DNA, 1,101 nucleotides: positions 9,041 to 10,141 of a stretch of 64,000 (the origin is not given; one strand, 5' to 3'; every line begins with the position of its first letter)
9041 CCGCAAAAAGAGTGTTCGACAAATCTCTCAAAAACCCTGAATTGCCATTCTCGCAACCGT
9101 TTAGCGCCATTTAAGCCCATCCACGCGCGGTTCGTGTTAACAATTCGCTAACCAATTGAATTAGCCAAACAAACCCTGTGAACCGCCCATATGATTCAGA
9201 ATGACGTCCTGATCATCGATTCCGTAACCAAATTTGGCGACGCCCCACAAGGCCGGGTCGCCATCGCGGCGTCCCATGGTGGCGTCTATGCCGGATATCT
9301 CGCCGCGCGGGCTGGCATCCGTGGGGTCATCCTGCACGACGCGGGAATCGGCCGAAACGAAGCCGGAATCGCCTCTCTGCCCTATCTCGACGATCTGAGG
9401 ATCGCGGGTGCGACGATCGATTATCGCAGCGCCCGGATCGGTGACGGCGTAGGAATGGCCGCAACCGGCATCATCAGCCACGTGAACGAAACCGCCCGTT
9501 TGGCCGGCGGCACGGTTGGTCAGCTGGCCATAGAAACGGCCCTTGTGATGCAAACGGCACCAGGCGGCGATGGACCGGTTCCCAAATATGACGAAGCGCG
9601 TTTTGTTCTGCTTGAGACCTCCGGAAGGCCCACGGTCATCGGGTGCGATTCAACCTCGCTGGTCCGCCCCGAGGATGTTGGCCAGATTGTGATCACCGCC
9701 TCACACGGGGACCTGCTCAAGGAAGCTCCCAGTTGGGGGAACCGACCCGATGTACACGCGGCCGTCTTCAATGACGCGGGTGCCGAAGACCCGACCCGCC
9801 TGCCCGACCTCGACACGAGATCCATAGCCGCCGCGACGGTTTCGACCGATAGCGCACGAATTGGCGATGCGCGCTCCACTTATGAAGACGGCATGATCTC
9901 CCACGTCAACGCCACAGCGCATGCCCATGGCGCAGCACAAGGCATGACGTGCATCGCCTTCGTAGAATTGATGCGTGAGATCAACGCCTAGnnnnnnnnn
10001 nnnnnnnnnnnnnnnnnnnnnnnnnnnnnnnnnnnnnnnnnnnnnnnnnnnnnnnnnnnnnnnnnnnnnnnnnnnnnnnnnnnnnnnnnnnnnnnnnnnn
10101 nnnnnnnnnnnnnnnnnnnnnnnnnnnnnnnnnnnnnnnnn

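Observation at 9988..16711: Duplicated E1 alpha/beta pairs in a divergent arrangement with an ALS-like ThDP enzyme and an FAH hydrolase, and no E2/E3 partners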

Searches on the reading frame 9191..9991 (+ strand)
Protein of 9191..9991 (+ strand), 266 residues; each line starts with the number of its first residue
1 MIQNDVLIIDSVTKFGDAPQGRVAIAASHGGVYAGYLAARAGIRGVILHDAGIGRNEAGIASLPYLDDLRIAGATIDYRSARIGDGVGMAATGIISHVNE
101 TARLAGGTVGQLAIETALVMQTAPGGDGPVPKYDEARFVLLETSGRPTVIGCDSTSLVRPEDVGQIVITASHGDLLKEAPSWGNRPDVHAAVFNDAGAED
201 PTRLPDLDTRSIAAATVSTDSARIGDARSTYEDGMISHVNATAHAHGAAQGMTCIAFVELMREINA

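Call 3: search_protein_families(library=pfam, proteins=[window:9191-9991:+])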
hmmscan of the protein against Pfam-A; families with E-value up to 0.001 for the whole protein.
window:9191-9991:+ (266 aa): 0 families

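Call 4: search_protein_families(library=ncbifam, proteins=[window:9191-9991:+])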
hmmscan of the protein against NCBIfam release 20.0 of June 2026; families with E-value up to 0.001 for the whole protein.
window:9191-9991:+ (266 aa): 0 families

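Call 17: find_homologous_proteins(query=window:9191-9991:+, max_evalue=0.00001)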
Query window:9191-9991:+ (266 aa): 5255 proteins with E <= 0.00001 among 8000 candidates; the best 120 are listed.
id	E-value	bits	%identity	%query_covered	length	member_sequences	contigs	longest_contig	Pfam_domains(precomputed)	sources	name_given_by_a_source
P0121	5.3e-163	559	97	100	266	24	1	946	-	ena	-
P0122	5.0e-146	503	89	100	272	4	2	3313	-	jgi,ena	jgi:hypothetical protein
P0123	3.8e-112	392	70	98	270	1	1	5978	-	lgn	-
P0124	5.9e-112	392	70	99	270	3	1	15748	-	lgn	-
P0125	1.5e-111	390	70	99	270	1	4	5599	-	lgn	-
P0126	5.2e-111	388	70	99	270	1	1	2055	-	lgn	-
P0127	5.6e-111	388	71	98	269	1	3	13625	-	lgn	-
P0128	5.2e-110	385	70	98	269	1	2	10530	-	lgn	-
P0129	1.4e-109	384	70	98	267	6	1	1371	-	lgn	-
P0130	2.8e-109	383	70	98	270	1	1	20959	-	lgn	-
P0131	4.2e-109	382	69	98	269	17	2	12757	-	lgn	-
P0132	4.3e-109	382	71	97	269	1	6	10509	-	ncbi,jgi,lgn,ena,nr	ncbi:MAG: hypothetical protein HOJ90_03165 [Alphaproteobacteria bacterium]|jgi:hypothetical protein|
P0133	4.9e-109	382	69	98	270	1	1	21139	-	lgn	-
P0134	9.8e-109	381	69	98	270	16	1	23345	-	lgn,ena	-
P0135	1.0e-108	381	68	98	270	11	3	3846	-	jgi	jgi:hypothetical protein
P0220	1.9e-79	285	56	98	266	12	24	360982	-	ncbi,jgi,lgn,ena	jgi:hypothetical protein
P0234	1.3e-76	276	55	97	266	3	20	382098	-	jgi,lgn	jgi:hypothetical protein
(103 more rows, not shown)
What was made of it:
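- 9191..9991 (+): Uncharacterised 266-aa protein ('hyp266'). It is an internal tandem duplication of a ~130-aa alpha/beta domain carrying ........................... motifs. It is the most constant neighbour of the ThDP enzyme. More than 5000 homologue clusters, all named hypothetical (call 17).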

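Call 18: search_solved_structures(query=window:9191-9991:+, max_evalue=10)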
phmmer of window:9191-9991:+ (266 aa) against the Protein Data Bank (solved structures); distinct sequences matched with E-value up to 10: 22.
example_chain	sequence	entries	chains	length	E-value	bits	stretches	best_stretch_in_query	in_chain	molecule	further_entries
1bkw_A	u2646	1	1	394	0.036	17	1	25-142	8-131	PROTEIN (P-HYDROXYBENZOATE HYDROXYLASE)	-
1cj3_A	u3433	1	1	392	0.039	16.9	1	25-142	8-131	PROTEIN (P-HYDROXYBENZOATE HYDROXYLASE)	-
1cc4_A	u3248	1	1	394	0.05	16.5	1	25-142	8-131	PROTEIN (P-HYDROXYBENZOATE HYDROXYLASE)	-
1bgn_A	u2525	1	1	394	0.053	16.5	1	25-142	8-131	P-HYDROXYBENZOATE HYDROXYLASE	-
1pbf_A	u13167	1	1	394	0.053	16.5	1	25-142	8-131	P-HYDROXYBENZOATE HYDROXYLASE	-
1cc6_A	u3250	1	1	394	0.053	16.5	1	25-142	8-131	PROTEIN (P-HYDROXYBENZOATE HYDROXYLASE)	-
1pbb_A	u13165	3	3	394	0.053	16.5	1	25-142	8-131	P-HYDROXYBENZOATE HYDROXYLASE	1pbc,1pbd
1cj4_A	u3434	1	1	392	0.053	16.4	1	25-142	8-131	PROTEIN (P-HYDROXYBENZOATE HYDROXYLASE)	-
1cj2_A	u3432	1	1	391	0.056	16.4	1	25-142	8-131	PROTEIN (P-HYDROXYBENZOATE HYDROXYLASE)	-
1bgj_A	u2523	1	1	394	0.056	16.4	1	25-142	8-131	P-HYDROXYBENZOATE HYDROXYLASE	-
6ju1_A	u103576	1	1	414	0.06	16.3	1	22-114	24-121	4-hydroxybenzoate 3-monooxygenase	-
1pxa_A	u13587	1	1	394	0.077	15.9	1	25-114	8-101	P-HYDROXYBENZOATE HYDROXYLASE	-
1k0i_A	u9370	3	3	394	0.078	15.9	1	25-114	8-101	P-HYDROXYBENZOATE HYDROXYLASE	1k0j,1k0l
1pbe_A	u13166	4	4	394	0.078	15.9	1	25-114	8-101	P-HYDROXYBENZOATE HYDROXYLASE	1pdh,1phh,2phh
1pxc_A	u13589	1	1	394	0.078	15.9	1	25-114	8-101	P-HYDROXYBENZOATE HYDROXYLASE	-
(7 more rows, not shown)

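Call 28: predict_structure(alignment_id=A1)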
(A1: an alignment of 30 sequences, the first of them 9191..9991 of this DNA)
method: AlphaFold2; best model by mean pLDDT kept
length: 266 residues; sequences in the alignment: 30
mean_pLDDT: 89.2   pTM: 0.87
mean pLDDT of the five models: 89.2, 88.8, 88.7, 88.1, 84.1
residues with pLDDT >= 90: 169; 70-90: 75; 50-70: 22; < 50: 0
segments of 3 or more residues with pLDDT < 50: none
pLDDT, mean of each block of 10 residues (from residue 1): 87 80 91 91 95 87 95 96 91 98 98 98 89 84 95 90 94 64 86 77 72 91 90 94 95 97 81
secondary structure, 60 per line:
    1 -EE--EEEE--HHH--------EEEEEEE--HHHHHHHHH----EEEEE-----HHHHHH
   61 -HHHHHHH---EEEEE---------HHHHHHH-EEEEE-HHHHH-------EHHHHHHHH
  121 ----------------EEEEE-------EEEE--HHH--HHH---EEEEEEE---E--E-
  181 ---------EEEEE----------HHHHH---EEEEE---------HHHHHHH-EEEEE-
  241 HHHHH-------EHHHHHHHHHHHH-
elements in order: E6-9 E23-29 H32-40 E45-49 H55-60 H62-68 E72-76 H86-92 E94-98 H100-104 H113-120 E137-141 E149-152 E166-172 E190-194 H205-209 E213-217 H227-233 E235-239 H241-245 H254-265

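Call 30: fold_search(model_id=the predicted structure, library=pdb)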
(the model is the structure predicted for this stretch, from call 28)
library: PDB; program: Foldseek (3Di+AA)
matches with E <= 10: 331; with E <= 0.001: 0
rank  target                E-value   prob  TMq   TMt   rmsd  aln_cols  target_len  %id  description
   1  2dyu_A                1.2e-01  0.05  0.16  0.14  15.2       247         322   11  Helicobacter pylori formamidase AmiF contains a fine-tuned cysteine-glutamate-lysine catalytic triad (released 2007-02-13)
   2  8aff_F                2.4e-01  0.06  0.19  0.13  15.7       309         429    8  Wild type oxalyl-CoA synthetase Pcs60p (released 2023-02-08)
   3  8aff_B                2.9e-01  0.05  0.19  0.13  15.7       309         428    8  Wild type oxalyl-CoA synthetase Pcs60p (released 2023-02-08)
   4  8aff_E                3.1e-01  0.05  0.19  0.13  15.7       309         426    8  Wild type oxalyl-CoA synthetase Pcs60p (released 2023-02-08)
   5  8aff_H                4.0e-01  0.04  0.19  0.13  15.7       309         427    8  Wild type oxalyl-CoA synthetase Pcs60p (released 2023-02-08)
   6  2e2l_E                4.0e-01  0.03  0.15  0.14  16.2       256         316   12  Helicobacter pylori formamidase AmiF contains a fine-tuned cysteine-glutamate-lysine catalytic triad (released 2007-02-13)
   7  8aff_D                4.2e-01  0.04  0.19  0.12  15.7       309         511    8  Wild type oxalyl-CoA synthetase Pcs60p (released 2023-02-08)
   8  4izt                  4.5e-01  0.04  0.17  0.17  16.5       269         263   12  The E41Q mutant of the amidase from Nesterenkonia sp. AN1 showing covalent addition of the acetamide moiety of fluoroace (released 2014-02-12)
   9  8aff_K                4.8e-01  0.04  0.19  0.13  15.7       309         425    8  Wild type oxalyl-CoA synthetase Pcs60p (released 2023-02-08)
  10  8hmo_E                5.1e-01  0.33  0.20  0.25   6.8        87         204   17  Crystal Structure of metal-dependent hydrolase complexed with manganese from Bacillus smithii (released 2023-12-06)
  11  5z20_F                5.1e-01  0.21  0.16  0.14   6.6        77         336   18  The ternary structure of D-lactate dehydrogenase from Pseudomonas aeruginosa with NADH and oxamate (released 2018-09-19)
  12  4izu                  5.1e-01  0.03  0.16  0.17  16.1       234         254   12  The E41Q mutant of the amidase from Nesterenkonia sp. AN1 showing the result of Michael addition of acrylamide at the ac (released 2014-02-12)
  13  8aff_A                5.1e-01  0.03  0.18  0.11  16.1       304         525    8  Wild type oxalyl-CoA synthetase Pcs60p (released 2023-02-08)
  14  5z20_B                5.8e-01  0.21  0.16  0.14   6.6        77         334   18  The ternary structure of D-lactate dehydrogenase from Pseudomonas aeruginosa with NADH and oxamate (released 2018-09-19)
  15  5z20_D                6.1e-01  0.20  0.17  0.14   6.5        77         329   18  The ternary structure of D-lactate dehydrogenase from Pseudomonas aeruginosa with NADH and oxamate (released 2018-09-19)
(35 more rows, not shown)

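Call 43: search_solved_structures(query=A1, max_evalue=10)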
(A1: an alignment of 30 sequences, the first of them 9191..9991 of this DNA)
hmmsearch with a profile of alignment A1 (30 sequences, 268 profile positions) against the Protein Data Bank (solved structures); distinct sequences matched with E-value up to 10: 2.
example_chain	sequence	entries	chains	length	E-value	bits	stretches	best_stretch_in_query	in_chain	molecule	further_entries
4upk_A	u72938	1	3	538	0.27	13.6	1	161-186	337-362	PHOSPHONATE MONOESTER HYDROLASE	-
5jx5_A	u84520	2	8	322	0.72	12.2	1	11-56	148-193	Glucanase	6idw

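Call 44: search_protein_families(library=pfam, proteins=[window:9191-9991:+], max_evalue=5)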
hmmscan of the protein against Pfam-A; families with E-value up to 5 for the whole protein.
window:9191-9991:+ (266 aa): 0 families
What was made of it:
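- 9191..9991 (+): No Pfam or NCBIfam hit (calls 3, 4, 44).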

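Call 56: search_dna_similar(query=window:9191-9991:+, collection=plasmids, mode=protein, max_rows=25)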
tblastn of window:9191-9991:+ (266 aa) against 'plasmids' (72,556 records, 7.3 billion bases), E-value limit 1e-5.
Records with a match: 13; places in all: 14; records where one place covers at least 80% of the query: 13.
Best place of each record, by identity: <60% 13.
By first word of the organism name: Rhodococcus 3; Haloterrigena 2; Aminobacter 2; Ponticoccus 1; Natronosalvus 1; Haloarcula 1; Rhizobium 1; Natrinema 1; Methylovirgula 1.
By predicted mobility (MOB-suite, as given by PLSDB): non-mobilizable 9; mobilizable 3; conjugative 1.
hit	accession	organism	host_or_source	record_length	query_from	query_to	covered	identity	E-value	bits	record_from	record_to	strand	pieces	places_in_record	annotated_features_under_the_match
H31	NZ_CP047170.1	Ponticoccus alexandrii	surface sea water,shallow sea, symbosis ...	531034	1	263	99%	41.9%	7e-47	174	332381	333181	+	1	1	hypothetical protein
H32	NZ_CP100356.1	Natronosalvus rutilus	cell culture,sediment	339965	2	263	98%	40.4%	4e-37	145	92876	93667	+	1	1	hypothetical protein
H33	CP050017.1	Haloarcula sp. JP-L23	-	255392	5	263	97%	40.8%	2e-45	170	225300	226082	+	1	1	hypothetical protein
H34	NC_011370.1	Rhizobium leguminosarum bv. trifolii WSM2304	-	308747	1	262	98%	39.5%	8e-43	162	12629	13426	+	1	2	hypothetical protein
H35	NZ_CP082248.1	Natrinema sp. SYSU A 869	cell culture,salt lake sediment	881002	5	263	97%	39.9%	6e-44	165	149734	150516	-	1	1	hypothetical protein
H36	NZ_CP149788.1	Haloterrigena sp. KLK7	cell culture,salt lake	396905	5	262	97%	40.0%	8e-42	159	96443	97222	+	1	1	hypothetical protein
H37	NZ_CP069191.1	Haloterrigena salifodinae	Salt Microbe,Salt Mine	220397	5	262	97%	39.2%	1e-39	153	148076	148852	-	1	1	hypothetical protein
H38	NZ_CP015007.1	Aminobacter aminovorans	cell culture,soil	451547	5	252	93%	34.1%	8e-17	87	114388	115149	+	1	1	hypothetical protein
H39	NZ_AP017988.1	Aminobacter sp. SS-2016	Lotus japoicus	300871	5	252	93%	34.1%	8e-17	87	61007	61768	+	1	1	hypothetical protein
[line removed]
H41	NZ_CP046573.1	Rhodococcus sp. WAY2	cell culture,bacterial consortium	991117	6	252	93%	33.8%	4e-18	146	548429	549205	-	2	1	hypothetical protein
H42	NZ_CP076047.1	Rhodococcus sp. USK10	-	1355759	6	261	96%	31.5%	2e-16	86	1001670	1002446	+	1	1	record has no annotation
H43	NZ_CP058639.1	Rhodococcus sp. ZPP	cell culture,soil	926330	6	252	93%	32.6%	3e-16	85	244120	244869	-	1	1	hypothetical protein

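Call 57: get_annotated_region(hit=H31, flank=9000)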
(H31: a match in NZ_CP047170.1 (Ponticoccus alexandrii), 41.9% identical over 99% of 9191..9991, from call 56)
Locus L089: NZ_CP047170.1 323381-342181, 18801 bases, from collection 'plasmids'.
description: Ponticoccus alexandrii strain C31 plasmid p-SCP4, complete sequence
organism: Ponticoccus alexandrii (NCBI taxid 1943633)
taxonomy: Bacteria; Pseudomonadota; Alphaproteobacteria; Rhodobacterales; Roseobacteraceae; Ponticoccus; Ponticoccus alexandrii
host: -; source: surface sea water,shallow sea, symbosis with harmful algal bloom algae; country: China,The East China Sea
typing (MOB-suite, as given by PLSDB): non-mobilizable; replicon rep_cluster_361,rep_cluster_610
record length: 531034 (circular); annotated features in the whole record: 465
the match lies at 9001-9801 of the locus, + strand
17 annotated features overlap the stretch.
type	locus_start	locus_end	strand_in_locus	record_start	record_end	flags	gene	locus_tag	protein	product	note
CDS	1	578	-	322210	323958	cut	-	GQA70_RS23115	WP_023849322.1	sigma-54-dependent Fis family transcriptional regulator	-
CDS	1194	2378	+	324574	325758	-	repA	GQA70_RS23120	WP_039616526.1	plasmid partitioning protein RepA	-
CDS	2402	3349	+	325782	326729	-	repB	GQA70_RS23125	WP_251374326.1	plasmid partitioning protein RepB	-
CDS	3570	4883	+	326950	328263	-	repC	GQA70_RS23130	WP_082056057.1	plasmid replication protein RepC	-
CDS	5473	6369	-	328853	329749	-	-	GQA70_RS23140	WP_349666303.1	ParB N-terminal domain-containing protein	-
CDS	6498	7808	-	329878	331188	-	-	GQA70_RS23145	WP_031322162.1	AAA family ATPase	-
CDS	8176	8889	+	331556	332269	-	-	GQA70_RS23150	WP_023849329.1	DnaA N-terminal domain-containing protein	-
CDS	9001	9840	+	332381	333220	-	-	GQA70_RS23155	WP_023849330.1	hypothetical protein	-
CDS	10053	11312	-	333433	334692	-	-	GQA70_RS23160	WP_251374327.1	PQQ-dependent sugar dehydrogenase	-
CDS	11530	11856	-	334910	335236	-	-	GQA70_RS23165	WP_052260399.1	c-type cytochrome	-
CDS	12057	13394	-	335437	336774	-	-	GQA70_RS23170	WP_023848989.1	ATP-binding protein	-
CDS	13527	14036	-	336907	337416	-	-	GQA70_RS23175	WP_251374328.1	rhodanese-like domain-containing protein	-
CDS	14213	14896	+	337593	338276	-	pedF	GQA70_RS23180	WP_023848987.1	cytochrome c-550 PedF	-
CDS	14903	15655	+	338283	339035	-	-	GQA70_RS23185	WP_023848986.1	quinoprotein dehydrogenase-associated SoxYZ-like carrier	-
CDS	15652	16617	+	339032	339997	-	-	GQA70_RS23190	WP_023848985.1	quinoprotein relay system zinc metallohydrolase 1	-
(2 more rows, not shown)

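Call 58: get_annotated_region(hit=H34, flank=9000)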
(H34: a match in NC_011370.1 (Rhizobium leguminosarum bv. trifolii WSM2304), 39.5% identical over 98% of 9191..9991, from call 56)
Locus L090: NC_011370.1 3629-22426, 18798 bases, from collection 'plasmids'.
description: Rhizobium leguminosarum bv. trifolii WSM2304 plasmid pRLG203, complete sequence
organism: Rhizobium leguminosarum bv. trifolii WSM2304 (NCBI taxid 395492)
taxonomy: Bacteria; Pseudomonadota; Alphaproteobacteria; Hyphomicrobiales; Rhizobiaceae; Rhizobium; Rhizobium leguminosarum; Rhizobium leguminosarum bv. trifolii WSM2304
host: -; source: -; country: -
typing (MOB-suite, as given by PLSDB): conjugative; replicon rep_cluster_509; relaxase MOBP; mating-pair formation MPF_T
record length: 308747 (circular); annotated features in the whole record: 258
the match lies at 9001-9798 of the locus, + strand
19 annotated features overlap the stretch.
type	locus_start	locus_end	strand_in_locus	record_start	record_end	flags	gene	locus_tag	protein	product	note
CDS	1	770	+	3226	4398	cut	-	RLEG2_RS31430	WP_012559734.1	acetyl-CoA acetyltransferase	-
CDS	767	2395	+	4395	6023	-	-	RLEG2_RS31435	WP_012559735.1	acyl-CoA synthetase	-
CDS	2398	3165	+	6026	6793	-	-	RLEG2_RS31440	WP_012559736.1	SDR family oxidoreductase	-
CDS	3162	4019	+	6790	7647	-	-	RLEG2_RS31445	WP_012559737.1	DUF296 domain-containing protein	-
CDS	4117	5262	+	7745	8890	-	-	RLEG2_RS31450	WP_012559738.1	acyl-CoA dehydrogenase family protein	-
CDS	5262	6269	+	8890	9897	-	-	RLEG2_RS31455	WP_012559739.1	enoyl-CoA hydratase/isomerase family protein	-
CDS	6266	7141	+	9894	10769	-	mmsB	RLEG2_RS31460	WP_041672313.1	3-hydroxyisobutyrate dehydrogenase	GO:0006574 - valine catabolic process [Evidence IEA]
CDS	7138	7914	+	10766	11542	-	-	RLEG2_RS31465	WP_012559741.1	enoyl-CoA hydratase-related protein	-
CDS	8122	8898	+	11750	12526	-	-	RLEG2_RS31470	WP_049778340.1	SDR family oxidoreductase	-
CDS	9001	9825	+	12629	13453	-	-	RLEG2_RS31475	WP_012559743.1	hypothetical protein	-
CDS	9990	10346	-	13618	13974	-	-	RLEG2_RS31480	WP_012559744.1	MmcQ/YjbR family DNA-binding protein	-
CDS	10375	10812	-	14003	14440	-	-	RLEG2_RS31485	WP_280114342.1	transposase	-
CDS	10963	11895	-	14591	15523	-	-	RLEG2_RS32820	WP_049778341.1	LysR family transcriptional regulator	GO:0006355 - regulation of DNA-templated transcription [Evidence IEA]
CDS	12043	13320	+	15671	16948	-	-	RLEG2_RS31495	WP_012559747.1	ABC transporter substrate-binding protein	-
CDS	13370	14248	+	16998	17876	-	-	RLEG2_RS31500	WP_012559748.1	sugar ABC transporter permease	-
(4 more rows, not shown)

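Call 59: get_annotated_region(hit=H33, flank=8000)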
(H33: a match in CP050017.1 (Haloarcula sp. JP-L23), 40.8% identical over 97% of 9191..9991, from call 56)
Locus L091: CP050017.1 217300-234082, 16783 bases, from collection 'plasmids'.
description: Haloarcula sp. JP-L23 plasmid unnamed3, complete sequence
organism: Haloarcula sp. JP-L23 (NCBI taxid 2716717)
taxonomy: Archaea; Euryarchaeota; Halobacteria; Halobacteriales; Haloarculaceae; Haloarcula; Haloarcula sp. JP-L23
host: -; source: -; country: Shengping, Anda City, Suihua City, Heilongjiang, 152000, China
typing (MOB-suite, as given by PLSDB): non-mobilizable
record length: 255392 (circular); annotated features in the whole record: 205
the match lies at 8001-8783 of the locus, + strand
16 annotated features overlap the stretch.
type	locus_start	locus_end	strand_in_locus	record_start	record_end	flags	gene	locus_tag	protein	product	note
CDS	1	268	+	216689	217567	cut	-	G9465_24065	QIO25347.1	ParA family protein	-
CDS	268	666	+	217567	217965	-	-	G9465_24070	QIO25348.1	hypothetical protein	-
CDS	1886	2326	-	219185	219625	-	-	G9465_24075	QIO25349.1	universal stress protein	-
CDS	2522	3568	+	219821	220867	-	-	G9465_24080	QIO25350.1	TRAP transporter substrate-binding protein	-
CDS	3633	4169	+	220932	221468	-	-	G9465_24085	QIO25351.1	TRAP transporter small permease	-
CDS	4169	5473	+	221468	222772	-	-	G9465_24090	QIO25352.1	TRAP transporter large permease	-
CDS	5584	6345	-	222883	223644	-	-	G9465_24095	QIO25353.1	aldolase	-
CDS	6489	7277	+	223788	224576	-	-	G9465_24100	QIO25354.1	SDR family oxidoreductase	-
CDS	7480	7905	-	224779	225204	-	-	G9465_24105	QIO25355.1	hypothetical protein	-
CDS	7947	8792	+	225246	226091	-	-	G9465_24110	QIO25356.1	hypothetical protein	-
CDS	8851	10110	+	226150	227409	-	-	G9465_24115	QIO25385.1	ribulose 1,5-bisphosphate carboxylase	-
CDS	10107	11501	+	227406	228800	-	-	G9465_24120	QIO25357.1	four-carbon acid sugar kinase family protein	-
CDS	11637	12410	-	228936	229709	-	-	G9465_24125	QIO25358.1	IclR family transcriptional regulator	-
CDS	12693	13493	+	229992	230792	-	-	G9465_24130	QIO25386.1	hypothetical protein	-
CDS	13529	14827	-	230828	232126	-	-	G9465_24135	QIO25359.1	hypothetical protein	-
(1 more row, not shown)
